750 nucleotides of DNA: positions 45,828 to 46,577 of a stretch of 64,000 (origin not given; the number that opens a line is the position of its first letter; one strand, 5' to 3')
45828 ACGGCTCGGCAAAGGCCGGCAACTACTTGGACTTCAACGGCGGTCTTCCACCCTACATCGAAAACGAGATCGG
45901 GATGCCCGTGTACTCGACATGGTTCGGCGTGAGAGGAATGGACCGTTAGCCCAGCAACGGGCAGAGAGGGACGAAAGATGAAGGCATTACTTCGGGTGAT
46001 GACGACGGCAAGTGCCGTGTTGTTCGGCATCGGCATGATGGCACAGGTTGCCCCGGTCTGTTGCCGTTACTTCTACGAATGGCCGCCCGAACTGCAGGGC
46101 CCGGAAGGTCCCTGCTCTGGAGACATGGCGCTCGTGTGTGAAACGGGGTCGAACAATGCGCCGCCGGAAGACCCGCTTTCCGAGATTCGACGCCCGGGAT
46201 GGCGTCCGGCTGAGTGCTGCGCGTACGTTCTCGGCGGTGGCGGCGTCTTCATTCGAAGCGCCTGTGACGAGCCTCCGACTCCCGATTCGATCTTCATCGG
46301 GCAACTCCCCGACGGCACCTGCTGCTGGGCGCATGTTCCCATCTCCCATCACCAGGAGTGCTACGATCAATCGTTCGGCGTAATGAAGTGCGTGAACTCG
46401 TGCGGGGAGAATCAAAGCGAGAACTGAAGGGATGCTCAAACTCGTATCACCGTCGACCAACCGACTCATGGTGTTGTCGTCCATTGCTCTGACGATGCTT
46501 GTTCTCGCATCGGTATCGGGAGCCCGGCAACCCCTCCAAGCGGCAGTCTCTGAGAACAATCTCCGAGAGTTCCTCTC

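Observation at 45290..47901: Lower-GC four-gene cluster: pseudopilin-like protein, 12-Cys secreted protein, anchored secreted protein and MauE-like membrane protein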

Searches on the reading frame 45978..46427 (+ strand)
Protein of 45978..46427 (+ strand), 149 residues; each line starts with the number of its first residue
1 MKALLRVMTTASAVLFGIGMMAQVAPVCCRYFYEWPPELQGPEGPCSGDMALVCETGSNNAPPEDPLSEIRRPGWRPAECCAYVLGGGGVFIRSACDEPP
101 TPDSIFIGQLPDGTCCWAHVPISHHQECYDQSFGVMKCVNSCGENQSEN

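Call 3: search_protein_families(library=pfam, proteins=[window:45978-46427:+], max_evalue=0.1)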
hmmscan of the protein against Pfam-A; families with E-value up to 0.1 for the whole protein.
window:45978-46427:+ (149 aa): 0 families

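Call 4: search_protein_families(library=ncbifam, proteins=[window:45978-46427:+], max_evalue=0.1)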
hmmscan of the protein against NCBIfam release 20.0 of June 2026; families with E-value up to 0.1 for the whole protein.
window:45978-46427:+ (149 aa): 0 families

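Call 6: find_homologous_proteins(query=window:45978-46427:+, max_evalue=0.01)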
Query window:45978-46427:+ (149 aa): 2 proteins with E <= 0.01 among 13 candidates.
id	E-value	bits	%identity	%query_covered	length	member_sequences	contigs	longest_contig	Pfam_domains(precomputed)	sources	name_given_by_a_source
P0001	2.4e-100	351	99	100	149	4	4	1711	-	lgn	-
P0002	2.8e-69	250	72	95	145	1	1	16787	-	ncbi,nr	ncbi:MAG: hypothetical protein KIS87_09655 [Phycisphaeraceae bacterium]|nr:hypothetical protein [Phy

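Call 7: find_encoding_contigs(protein=P0002, flank=8000)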
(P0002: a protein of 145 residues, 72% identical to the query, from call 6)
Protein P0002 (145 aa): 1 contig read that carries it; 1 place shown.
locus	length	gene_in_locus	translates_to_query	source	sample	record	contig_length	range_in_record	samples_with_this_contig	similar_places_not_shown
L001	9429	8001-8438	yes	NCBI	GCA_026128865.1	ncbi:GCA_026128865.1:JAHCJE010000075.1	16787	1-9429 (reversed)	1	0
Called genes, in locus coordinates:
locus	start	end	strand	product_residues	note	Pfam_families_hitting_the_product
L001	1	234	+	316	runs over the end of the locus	PF01820:Dala_Dala_lig_N, PF07478:Dala_Dala_lig_C, PF13535:ATP-grasp_4 (weak), PF03133:TTL (weak)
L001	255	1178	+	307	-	-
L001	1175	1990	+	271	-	-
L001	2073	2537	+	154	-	PF03449:GreA_GreB_N, PF01272:GreA_GreB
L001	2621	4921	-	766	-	-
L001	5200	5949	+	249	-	-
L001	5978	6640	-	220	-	PF01144:CoA_trans, PF13336:AcetylCoA_hyd_C (weak)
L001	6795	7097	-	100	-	-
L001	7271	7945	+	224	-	PF07963:N_methyl (weak)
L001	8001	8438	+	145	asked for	-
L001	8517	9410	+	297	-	-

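Call 34: search_solved_structures(query=A2, max_evalue=10, show_alignments=2)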
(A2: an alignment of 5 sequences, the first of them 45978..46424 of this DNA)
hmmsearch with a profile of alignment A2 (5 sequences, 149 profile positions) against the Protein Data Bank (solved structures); distinct sequences matched with E-value up to 10: 1.
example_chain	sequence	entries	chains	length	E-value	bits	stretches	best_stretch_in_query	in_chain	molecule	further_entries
2ew3_A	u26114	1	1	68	0.99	12.5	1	28-55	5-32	SH3-containing GRB2-like protein 3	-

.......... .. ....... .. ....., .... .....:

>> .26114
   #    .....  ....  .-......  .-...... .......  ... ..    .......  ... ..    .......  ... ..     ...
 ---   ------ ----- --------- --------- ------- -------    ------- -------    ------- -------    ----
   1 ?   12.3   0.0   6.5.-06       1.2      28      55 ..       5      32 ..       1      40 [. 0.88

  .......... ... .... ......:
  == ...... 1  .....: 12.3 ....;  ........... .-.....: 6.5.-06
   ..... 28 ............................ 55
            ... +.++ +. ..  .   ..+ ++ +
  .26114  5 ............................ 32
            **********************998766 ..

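Call 35: search_protein_representatives(alignment_id=A3)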
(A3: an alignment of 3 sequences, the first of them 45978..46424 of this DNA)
Query: 3 sequences, 149 profile positions. Proteins with E-value up to 0.001 (for the whole library): 50; up to 1e-10: 29; up to 1e-30: 2. The best 50 are listed.
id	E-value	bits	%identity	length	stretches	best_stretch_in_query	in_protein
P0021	2.4e-35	137.7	-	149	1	3-144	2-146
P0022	4.6e-31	123.7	-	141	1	17-144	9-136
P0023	1.2e-27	112.6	-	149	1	6-143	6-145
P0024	5.7e-25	104.0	-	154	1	6-142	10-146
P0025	4.5e-24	101.1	-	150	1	8-142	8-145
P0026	5.6e-24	100.8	-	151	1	8-144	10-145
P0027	4.0e-23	98.0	-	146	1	7-144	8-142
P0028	1.3e-20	89.8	-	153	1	21-145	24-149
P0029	3.6e-19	85.2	-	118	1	9-99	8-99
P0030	4.7e-18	81.6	-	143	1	15-142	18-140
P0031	4.9e-18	81.5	-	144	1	16-145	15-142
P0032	6.0e-18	81.2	-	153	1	7-148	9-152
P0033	1.4e-17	80.0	-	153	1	3-127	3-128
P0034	1.5e-17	79.9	-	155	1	26-147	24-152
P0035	3.2e-16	75.6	-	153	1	12-144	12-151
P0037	1.0e-14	70.7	-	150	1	8-143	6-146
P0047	1.7e-11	60.3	-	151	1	5-144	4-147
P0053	2.5e-08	50.0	-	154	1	13-143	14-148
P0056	7.5e-07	45.2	-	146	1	11-144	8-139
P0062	5.2e-06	42.4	-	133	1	6-138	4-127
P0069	1.6e-04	37.6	-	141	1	13-145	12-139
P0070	9.6e-04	35.1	-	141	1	4-138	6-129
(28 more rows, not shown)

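Call 37: find_encoding_contigs(protein=P0030, flank=6000, max_places=2)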
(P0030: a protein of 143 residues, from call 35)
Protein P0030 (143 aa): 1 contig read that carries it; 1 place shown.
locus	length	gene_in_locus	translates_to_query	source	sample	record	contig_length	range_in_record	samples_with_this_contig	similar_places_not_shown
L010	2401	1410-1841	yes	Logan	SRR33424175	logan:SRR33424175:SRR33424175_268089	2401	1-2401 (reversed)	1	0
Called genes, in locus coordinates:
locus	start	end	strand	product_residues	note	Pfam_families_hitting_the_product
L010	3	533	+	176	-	?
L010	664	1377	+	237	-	-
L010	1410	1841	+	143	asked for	-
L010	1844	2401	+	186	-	?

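Call 38: find_encoding_contigs(protein=P0021, flank=7000, max_places=2)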
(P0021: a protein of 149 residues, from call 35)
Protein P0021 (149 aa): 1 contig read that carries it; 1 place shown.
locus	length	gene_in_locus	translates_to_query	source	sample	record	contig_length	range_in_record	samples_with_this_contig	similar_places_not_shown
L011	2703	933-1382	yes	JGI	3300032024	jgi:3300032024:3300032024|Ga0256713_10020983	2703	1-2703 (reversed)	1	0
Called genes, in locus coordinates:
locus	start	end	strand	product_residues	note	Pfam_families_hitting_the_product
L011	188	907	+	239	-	-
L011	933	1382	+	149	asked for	-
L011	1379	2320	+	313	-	-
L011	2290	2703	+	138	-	?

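Call 39: find_encoding_contigs(protein=P0028, flank=7000, max_places=2)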
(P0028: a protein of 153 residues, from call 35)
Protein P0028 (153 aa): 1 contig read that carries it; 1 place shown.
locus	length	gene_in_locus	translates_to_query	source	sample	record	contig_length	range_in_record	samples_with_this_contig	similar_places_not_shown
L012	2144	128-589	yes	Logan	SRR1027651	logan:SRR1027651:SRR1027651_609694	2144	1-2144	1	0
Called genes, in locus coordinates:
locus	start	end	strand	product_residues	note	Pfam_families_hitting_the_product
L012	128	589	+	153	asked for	-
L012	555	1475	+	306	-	-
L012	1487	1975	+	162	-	PF07291:MauE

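Call 40: find_encoding_contigs(protein=P0047, flank=7000, max_places=2)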
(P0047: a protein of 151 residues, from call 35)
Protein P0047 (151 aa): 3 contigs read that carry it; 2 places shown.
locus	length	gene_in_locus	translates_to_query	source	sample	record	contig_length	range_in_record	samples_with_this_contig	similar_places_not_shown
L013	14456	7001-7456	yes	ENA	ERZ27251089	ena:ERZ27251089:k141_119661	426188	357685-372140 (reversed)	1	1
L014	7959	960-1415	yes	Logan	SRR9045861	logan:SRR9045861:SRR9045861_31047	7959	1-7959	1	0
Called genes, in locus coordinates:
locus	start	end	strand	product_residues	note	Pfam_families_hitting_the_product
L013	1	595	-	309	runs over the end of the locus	PF00682:HMGL-like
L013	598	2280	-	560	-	PF01039:Carboxyl_trans, PF03255:ACCA (faint)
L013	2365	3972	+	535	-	PF00450:Peptidase_S10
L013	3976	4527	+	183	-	PF09990:DUF2231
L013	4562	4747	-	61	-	-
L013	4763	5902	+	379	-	PF00154:RecA_N, PF08423:Rad51, PF06745:ATPase (faint), PF21096:RecA_C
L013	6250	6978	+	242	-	-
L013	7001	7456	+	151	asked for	-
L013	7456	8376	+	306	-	-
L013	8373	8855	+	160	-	PF07291:MauE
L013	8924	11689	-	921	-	-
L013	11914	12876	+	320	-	PF01351:RNase_HII (faint)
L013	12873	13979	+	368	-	PF00383:dCMP_cyt_deam_1, PF14437:MafB19-deam, PF01872:RibD_C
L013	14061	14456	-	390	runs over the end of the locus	PF01571:GCV_T, PF08669:GCV_T_C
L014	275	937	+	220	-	-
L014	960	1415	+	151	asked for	-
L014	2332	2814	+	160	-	PF07291:MauE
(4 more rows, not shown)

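Call 42: list_cluster_members(proteins=[L013:4763-5899:+, P0047, P0024, P0035, P0053, P0062, P0070, P0037, P0056, P0069])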
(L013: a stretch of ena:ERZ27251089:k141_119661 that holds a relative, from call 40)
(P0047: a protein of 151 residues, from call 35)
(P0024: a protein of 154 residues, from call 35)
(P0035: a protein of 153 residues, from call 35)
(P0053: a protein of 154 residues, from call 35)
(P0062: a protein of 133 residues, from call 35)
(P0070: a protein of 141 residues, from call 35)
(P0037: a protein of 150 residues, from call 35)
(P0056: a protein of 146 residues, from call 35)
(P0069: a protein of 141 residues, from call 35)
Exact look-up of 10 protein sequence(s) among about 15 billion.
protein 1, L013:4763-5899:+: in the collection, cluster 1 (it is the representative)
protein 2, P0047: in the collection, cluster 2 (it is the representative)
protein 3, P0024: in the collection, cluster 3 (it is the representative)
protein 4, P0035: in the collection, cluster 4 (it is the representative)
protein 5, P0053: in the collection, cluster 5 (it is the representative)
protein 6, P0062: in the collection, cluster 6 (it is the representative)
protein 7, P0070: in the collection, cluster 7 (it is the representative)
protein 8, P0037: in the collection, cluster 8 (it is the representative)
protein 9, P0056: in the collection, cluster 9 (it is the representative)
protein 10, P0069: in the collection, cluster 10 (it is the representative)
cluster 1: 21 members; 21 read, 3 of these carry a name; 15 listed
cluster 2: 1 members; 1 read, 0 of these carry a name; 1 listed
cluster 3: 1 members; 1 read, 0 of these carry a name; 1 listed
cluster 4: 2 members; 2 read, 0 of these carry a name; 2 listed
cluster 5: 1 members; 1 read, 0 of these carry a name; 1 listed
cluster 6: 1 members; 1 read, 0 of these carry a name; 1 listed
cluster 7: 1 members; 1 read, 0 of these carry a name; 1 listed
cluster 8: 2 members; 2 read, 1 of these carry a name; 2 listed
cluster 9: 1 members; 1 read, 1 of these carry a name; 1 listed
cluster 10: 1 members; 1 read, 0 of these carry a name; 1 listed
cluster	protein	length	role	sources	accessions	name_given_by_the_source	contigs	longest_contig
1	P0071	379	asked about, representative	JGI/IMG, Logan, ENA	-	-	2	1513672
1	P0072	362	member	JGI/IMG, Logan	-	recombination protein RecA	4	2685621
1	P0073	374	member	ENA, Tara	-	strand:+ start:408214 stop:409338 length:1125 start_codon:yes stop_codon:yes ...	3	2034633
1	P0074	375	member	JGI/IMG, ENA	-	recombination protein RecA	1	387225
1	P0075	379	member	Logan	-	-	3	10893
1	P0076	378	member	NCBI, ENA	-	-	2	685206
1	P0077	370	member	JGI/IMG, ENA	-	-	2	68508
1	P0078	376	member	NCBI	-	-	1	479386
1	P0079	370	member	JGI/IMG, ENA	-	-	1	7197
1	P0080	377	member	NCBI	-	-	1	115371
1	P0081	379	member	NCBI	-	-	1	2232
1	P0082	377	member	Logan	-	-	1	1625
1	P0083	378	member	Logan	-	-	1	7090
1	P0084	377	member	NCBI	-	-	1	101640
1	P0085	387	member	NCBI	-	-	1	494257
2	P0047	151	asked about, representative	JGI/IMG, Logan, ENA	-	-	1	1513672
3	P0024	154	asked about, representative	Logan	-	-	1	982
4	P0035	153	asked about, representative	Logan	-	-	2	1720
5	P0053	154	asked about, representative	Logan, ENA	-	-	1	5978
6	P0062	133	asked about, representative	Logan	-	-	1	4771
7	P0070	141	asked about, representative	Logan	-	-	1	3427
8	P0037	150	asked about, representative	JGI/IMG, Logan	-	hypothetical protein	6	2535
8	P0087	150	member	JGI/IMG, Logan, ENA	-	-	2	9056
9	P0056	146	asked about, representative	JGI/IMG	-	hypothetical protein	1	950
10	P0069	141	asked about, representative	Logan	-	-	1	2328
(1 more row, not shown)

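Call 43: find_encoding_contigs(protein=P0053, flank=6000, max_places=1)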
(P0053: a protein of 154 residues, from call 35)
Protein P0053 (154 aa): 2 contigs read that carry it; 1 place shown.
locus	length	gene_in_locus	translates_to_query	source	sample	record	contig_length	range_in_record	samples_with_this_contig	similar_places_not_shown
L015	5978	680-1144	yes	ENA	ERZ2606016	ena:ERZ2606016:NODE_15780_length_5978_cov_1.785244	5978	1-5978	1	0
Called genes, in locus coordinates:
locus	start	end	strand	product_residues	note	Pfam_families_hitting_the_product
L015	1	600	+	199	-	?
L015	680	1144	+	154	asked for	-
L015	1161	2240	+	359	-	-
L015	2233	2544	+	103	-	-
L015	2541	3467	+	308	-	PF22811:Zn_ribbon_NrdR, PF03477:ATP-cone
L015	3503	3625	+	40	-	-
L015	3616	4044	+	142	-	-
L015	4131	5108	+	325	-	PF01144:CoA_trans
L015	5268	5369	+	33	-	-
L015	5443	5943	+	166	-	PF01738:DLH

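Call 44: find_encoding_contigs(protein=P0062, flank=6000, max_places=1)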
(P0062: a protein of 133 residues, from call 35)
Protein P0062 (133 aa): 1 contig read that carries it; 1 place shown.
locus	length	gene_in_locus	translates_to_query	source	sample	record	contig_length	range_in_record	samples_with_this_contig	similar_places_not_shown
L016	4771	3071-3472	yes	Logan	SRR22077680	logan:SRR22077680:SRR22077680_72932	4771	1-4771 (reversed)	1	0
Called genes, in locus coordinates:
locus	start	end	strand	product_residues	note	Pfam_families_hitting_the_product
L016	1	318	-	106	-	?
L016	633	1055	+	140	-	PF18135:Type_ISP_C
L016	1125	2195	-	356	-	PF00579:tRNA-synt_1b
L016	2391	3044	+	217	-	-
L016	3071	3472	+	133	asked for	-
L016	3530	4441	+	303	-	-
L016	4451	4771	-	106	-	?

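Call 45: find_encoding_contigs(protein=P0070, flank=6000, max_places=1)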
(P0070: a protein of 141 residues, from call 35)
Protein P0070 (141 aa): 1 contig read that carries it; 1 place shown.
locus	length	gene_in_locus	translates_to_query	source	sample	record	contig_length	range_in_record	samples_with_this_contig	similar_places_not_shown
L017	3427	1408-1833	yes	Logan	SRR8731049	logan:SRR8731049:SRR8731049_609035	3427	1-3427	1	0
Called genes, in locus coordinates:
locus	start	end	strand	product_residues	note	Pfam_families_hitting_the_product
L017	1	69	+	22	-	?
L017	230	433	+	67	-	-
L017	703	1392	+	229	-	-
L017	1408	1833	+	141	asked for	-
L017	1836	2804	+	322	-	-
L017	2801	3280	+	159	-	PF07291:MauE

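Call 56: predict_structure(alignment_id=A4)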
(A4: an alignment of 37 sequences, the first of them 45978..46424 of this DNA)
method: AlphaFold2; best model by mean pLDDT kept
length: 149 residues; sequences in the alignment: 37
mean_pLDDT: 88.5   pTM: 0.76
mean pLDDT of the five models: 88.5, 88.3, 87.5, 87.4, 87.2
residues with pLDDT >= 90: 115; 70-90: 6; 50-70: 25; < 50: 3
segments of 3 or more residues with pLDDT < 50: none
pLDDT, mean of each block of 10 residues (from residue 1): 55 58 84 97 96 98 96 98 95 97 97 97 95 98 66
secondary structure, 60 per line:
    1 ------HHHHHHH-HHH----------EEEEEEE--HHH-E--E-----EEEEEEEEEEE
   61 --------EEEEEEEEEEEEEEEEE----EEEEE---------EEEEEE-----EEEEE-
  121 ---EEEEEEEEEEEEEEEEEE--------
elements in order: H7-13 E28-34 E50-60 E69-85 E90-94 E104-109 E115-119 E124-141

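Call 58: fold_search(model_id=the predicted structure, library=pdb)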
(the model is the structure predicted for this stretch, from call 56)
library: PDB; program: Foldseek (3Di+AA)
matches with E <= 10: 1535; with E <= 0.001: 0
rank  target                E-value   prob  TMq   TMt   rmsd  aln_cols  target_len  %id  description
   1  4g4n_A                3.4e-02  0.90  0.31  0.20  14.1       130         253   12  MutM containing M77A mutation bound to undamaged DNA (released 2013-02-20)
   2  3u6c_A                3.5e-02  0.89  0.31  0.20  14.1       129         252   12  MutM set 1 ApGo (released 2012-04-25)
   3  4g4r_A                3.7e-02  0.89  0.31  0.20  14.1       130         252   10  MutM containing F114A mutation bound to oxoG-containing DNA (released 2013-02-20)
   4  4g4q_A                4.4e-02  0.89  0.32  0.20  13.6       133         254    8  MutM containing F114A mutation bound to undamaged DNA (released 2013-02-20)
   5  3gq3_A                4.9e-02  0.85  0.31  0.20  14.1       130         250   12  MutM encountering an intrahelical 8-oxoguanine (oxoG) lesion in EC5-loop deletion complex (released 2009-11-10)
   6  3gpp_A                5.2e-02  0.85  0.31  0.20  14.2       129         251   12  MutM encountering an intrahelical 8-oxoguanine (oxoG) lesion in EC3-T224P complex (released 2009-11-10)
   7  2f5p_A                5.5e-02  0.87  0.32  0.20  13.9       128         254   10  MutM crosslinked to undamaged DNA sampling A:T base pair IC2 (released 2006-03-07)
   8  6lwd_D                6.5e-02  0.41  0.26  0.17  14.9       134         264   15  Crystal structure of human NEIL1(P2G, E3Q, R242) bound to duplex DNA containing spiroiminodihydantoin (Sp) (released 2021-06-09)
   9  3saw_A                6.9e-02  0.82  0.31  0.20  12.9       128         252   12  MUTM Slanted complex 8 with R112A mutation (released 2012-01-11)
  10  6lwb_D                6.9e-02  0.41  0.26  0.17  14.9       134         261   15  Crystal structure of human NEIL1(P2G, E3Q, R242) bound to duplex DNA containing 5-hydroxyuracil (5-OHU) (released 2021-06-09)
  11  4g4o_A                7.3e-02  0.80  0.31  0.20  14.7       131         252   11  MutM containing M77A mutation bound to oxoG-containing DNA (released 2013-02-20)
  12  3sat_A                8.1e-02  0.77  0.31  0.20  14.1       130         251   12  MUTM Slanted complex 6 with R112A mutation (released 2012-01-11)
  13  5ity_B                8.1e-02  0.38  0.26  0.17  13.3       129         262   15  Crystal Structure of Human NEIL1(P2G) bound to duplex DNA containing Thymine Glycol (released 2016-07-06)
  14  6lwg_D                8.6e-02  0.35  0.26  0.17  14.9       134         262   15  Crystal structure of human NEIL1(P2G, E3Q, R242) bound to duplex DNA containing guanidinohydantoin (Gh) (released 2021-06-09)
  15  3sas_A                9.6e-02  0.77  0.31  0.20  12.8       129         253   10  MUTM Slanted complex 4 with R112A mutation (released 2012-01-11)
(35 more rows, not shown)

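Call 69: find_encoding_contigs(protein=P0087, flank=7000, max_places=2)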
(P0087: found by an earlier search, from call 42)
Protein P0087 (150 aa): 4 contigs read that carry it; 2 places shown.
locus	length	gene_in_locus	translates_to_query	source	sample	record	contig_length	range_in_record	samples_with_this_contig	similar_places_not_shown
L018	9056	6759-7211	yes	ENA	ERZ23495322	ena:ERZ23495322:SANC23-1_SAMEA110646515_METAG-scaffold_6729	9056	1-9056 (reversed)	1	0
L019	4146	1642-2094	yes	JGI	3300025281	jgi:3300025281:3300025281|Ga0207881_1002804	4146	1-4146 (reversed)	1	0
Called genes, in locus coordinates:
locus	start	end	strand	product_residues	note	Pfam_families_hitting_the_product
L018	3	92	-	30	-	?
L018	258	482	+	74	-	-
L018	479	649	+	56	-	-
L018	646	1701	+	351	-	PF01794:Ferric_reduct, PF00355:Rieske, PF13806:Rieske_2, PF22543:Rieske_4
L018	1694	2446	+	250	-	-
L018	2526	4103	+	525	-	PF00450:Peptidase_S10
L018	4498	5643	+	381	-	PF00154:RecA_N, PF06745:ATPase (faint), PF08423:Rad51, PF21096:RecA_C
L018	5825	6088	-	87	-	-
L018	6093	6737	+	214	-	-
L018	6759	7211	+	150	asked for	-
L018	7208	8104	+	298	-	-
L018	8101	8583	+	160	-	PF07291:MauE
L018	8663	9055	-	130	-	?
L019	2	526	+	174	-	?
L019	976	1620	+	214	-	-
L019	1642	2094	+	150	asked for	-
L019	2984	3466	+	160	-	PF07291:MauE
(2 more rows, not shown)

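Call 71: search_dna_similar(query=L012:1487-1972:+, collection=plasmids, mode=protein, max_evalue=1, max_rows=15)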
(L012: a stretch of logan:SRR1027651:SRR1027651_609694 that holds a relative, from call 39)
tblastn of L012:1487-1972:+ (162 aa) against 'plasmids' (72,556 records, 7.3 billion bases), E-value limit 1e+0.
Records with a match: 1; places in all: 1; records where one place covers at least 80% of the query: 0.
Best place of each record, by identity: <60% 1.
By first word of the organism name: Aeromonas 1.
By predicted mobility (MOB-suite, as given by PLSDB): mobilizable 1.
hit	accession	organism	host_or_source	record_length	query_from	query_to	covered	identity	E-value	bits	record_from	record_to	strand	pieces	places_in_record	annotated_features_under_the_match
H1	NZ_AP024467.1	Aeromonas jandaei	Homo sapiens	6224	113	154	26%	47.6%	4e-1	38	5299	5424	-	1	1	none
